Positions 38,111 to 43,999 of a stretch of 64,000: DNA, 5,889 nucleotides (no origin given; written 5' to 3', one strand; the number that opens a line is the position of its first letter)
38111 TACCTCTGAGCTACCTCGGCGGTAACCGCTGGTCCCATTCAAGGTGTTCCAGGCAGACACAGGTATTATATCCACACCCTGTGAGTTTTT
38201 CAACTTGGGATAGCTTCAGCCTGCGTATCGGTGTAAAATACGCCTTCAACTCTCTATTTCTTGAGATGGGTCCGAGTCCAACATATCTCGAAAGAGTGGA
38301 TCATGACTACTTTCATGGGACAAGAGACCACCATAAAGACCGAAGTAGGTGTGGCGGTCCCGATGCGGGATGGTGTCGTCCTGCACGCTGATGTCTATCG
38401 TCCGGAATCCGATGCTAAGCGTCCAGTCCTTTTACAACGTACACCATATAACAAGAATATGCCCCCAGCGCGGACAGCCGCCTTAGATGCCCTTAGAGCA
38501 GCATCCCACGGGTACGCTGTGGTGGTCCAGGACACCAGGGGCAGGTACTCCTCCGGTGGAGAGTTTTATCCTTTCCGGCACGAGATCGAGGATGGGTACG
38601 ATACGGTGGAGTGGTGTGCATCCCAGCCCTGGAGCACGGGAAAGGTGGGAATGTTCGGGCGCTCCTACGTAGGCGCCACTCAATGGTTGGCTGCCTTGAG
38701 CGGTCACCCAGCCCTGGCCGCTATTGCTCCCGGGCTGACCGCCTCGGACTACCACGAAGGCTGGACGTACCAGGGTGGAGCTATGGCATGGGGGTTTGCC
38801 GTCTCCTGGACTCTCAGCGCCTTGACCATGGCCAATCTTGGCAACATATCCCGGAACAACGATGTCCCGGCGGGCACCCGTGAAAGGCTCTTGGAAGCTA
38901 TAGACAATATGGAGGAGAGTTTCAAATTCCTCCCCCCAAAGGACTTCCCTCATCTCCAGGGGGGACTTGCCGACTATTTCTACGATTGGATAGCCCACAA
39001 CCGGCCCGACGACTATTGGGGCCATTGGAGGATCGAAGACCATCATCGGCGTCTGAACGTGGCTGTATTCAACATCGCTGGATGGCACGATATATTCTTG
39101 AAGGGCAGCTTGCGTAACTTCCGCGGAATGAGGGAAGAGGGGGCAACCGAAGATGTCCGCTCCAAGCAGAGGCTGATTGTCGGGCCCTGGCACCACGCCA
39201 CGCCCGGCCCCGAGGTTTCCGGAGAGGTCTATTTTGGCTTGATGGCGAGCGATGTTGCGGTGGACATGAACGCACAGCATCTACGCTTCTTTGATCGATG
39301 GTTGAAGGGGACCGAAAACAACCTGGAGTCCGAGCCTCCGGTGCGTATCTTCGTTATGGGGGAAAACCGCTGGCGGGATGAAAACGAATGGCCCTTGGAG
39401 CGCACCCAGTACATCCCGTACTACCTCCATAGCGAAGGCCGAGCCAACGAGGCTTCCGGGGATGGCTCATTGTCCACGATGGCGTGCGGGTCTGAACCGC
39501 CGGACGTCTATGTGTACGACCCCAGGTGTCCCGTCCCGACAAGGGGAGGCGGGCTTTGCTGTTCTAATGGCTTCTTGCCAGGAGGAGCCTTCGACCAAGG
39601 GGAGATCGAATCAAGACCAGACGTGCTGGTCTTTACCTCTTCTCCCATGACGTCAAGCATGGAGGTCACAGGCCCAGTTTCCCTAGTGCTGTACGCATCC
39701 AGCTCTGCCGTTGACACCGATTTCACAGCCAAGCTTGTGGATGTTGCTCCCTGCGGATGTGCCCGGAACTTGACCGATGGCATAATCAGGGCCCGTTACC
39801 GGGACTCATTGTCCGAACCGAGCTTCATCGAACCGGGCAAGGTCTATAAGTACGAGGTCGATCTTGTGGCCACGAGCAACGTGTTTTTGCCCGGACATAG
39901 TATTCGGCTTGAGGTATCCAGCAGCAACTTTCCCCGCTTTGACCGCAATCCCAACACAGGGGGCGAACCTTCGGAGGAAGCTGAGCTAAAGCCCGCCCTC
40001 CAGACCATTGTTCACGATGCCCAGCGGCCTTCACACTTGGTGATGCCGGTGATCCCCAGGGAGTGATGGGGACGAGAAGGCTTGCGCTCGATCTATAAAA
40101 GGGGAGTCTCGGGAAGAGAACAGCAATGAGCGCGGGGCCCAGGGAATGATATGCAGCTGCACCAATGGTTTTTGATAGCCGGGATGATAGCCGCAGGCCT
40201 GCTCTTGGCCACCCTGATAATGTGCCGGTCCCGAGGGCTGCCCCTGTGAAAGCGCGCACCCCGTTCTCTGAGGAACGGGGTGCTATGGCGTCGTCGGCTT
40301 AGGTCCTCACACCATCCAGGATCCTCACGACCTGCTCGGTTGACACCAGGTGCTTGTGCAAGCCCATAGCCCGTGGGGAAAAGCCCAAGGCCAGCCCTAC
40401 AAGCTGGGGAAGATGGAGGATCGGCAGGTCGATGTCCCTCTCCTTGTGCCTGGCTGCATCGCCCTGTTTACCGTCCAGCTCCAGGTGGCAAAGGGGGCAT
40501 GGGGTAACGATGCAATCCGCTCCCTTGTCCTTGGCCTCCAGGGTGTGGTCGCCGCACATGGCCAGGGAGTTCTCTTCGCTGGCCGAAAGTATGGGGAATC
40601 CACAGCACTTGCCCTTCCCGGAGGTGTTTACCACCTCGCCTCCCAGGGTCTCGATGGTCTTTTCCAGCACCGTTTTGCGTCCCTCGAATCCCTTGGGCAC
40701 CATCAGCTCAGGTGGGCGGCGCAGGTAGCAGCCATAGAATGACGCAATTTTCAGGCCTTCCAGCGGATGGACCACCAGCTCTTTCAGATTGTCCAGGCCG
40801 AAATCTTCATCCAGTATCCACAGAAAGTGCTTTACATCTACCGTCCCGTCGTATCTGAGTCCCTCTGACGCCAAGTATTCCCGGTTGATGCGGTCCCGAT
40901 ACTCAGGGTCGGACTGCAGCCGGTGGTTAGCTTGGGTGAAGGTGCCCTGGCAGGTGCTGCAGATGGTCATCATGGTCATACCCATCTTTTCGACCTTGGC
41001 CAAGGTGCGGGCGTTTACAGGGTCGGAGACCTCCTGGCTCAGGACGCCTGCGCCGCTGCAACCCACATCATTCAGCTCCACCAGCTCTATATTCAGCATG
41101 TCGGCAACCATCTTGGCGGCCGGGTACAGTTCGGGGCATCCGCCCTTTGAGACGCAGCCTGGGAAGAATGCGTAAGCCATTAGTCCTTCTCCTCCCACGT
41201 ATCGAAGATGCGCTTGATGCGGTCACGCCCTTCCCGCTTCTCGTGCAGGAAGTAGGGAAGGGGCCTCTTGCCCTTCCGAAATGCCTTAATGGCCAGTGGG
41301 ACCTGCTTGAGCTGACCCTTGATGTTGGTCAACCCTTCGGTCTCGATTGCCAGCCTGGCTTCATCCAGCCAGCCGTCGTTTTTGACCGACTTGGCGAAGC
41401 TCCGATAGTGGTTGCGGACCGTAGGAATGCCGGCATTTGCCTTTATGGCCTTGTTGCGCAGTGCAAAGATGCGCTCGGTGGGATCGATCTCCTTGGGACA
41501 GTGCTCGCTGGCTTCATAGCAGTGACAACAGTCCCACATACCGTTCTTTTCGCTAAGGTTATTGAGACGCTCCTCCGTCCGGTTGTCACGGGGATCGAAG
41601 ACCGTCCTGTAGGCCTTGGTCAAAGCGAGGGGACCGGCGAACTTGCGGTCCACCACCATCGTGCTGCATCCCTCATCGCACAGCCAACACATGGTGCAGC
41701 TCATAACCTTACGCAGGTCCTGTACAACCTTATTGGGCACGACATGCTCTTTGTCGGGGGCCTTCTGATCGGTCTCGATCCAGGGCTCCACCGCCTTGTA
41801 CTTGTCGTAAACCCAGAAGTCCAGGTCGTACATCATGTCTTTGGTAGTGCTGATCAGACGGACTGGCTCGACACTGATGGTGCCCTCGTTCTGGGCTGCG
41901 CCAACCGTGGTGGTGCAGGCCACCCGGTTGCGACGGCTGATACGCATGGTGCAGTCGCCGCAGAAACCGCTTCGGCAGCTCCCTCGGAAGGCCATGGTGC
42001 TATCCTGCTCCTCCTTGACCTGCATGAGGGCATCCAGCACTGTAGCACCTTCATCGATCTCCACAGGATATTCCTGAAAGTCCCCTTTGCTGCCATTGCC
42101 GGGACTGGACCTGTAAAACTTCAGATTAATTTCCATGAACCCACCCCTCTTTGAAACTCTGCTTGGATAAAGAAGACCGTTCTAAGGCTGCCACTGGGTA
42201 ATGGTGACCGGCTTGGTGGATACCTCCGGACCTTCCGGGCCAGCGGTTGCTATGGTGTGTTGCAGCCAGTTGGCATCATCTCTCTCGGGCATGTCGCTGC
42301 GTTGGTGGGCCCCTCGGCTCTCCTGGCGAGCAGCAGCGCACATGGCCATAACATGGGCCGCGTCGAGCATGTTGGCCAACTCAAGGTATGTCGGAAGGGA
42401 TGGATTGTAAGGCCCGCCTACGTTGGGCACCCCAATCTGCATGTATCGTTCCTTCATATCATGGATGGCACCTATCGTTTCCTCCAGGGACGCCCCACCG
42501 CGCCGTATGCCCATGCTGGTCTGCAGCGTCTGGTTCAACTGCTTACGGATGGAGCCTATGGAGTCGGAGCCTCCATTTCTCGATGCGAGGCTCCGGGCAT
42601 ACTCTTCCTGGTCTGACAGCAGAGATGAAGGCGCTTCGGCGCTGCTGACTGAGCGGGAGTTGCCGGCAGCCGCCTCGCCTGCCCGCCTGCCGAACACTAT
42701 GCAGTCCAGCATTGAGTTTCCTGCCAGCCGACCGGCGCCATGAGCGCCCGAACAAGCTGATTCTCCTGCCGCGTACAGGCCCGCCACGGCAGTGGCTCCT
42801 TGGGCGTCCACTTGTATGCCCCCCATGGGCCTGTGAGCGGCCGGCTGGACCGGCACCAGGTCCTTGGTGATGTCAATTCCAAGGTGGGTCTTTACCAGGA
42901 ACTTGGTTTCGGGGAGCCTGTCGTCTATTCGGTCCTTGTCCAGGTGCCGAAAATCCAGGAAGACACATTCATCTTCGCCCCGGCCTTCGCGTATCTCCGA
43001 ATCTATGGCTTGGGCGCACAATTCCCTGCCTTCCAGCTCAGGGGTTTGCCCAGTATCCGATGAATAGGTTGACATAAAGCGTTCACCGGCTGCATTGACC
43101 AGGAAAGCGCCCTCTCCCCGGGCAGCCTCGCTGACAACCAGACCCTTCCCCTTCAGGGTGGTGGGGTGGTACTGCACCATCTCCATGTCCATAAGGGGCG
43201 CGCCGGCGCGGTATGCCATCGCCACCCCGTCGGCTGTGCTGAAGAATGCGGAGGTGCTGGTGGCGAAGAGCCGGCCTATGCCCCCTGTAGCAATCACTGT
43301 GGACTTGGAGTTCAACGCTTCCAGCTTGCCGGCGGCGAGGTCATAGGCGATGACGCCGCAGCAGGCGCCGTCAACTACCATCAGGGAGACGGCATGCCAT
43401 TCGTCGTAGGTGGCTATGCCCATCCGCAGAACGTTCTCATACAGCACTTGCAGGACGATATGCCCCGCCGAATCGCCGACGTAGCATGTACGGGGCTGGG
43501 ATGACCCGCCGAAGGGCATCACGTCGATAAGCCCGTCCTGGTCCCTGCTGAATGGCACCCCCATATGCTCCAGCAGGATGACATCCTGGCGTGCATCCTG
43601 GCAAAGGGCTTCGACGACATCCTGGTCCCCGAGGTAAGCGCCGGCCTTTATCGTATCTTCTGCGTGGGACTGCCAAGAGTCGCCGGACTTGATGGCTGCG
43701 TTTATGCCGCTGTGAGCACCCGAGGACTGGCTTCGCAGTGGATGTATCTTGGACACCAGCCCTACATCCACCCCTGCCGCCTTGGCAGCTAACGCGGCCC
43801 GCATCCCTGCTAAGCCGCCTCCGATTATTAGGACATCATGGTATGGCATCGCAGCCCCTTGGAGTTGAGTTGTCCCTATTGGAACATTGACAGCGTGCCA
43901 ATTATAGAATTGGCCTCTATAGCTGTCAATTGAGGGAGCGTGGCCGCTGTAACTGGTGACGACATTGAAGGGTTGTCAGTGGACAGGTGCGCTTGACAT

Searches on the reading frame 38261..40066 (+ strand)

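Call 94: search_protein_families(library=pfam, proteins=[window:38261-40066:+], max_evalue=0.00001)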
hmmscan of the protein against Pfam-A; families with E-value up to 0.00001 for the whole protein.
window:38261-40066:+ (601 aa): 2 families
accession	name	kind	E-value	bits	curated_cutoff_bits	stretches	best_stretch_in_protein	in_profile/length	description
PF02129.25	Peptidase_S15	-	8.5e-65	219.5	23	1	37-313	1-261/262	X-Pro dipeptidyl-peptidase (S15 family)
PF08530.16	PepX_C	-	5.2e-53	180.6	22.5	1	353-593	1-216/217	X-Pro dipeptidyl-peptidase C-terminal non-catalytic domain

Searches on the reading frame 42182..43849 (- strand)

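Call 94: search_protein_families(library=pfam, proteins=[window:42182-43849:-], max_evalue=0.00001)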
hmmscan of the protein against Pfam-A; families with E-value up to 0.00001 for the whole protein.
window:42182-43849:- (555 aa): 4 families
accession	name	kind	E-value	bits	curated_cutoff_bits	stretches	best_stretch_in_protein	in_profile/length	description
PF00890.30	FAD_binding_2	-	3.9e-92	310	20.4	1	5-379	1-413/414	FAD binding domain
PF02910.25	Succ_DH_flav_C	-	4.7e-34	117.6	20.8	1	435-555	1-125/130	Fumarate reductase flavoprotein C-term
PF07992.20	Pyr_redox_2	-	1.3e-08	35.1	26.1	0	4-138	1-58/291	Pyridine nucleotide-disulphide oxidoreductase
PF01266.30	DAO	-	2.5e-06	27.7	27.9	1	5-110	1-92/353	FAD dependent oxidoreductase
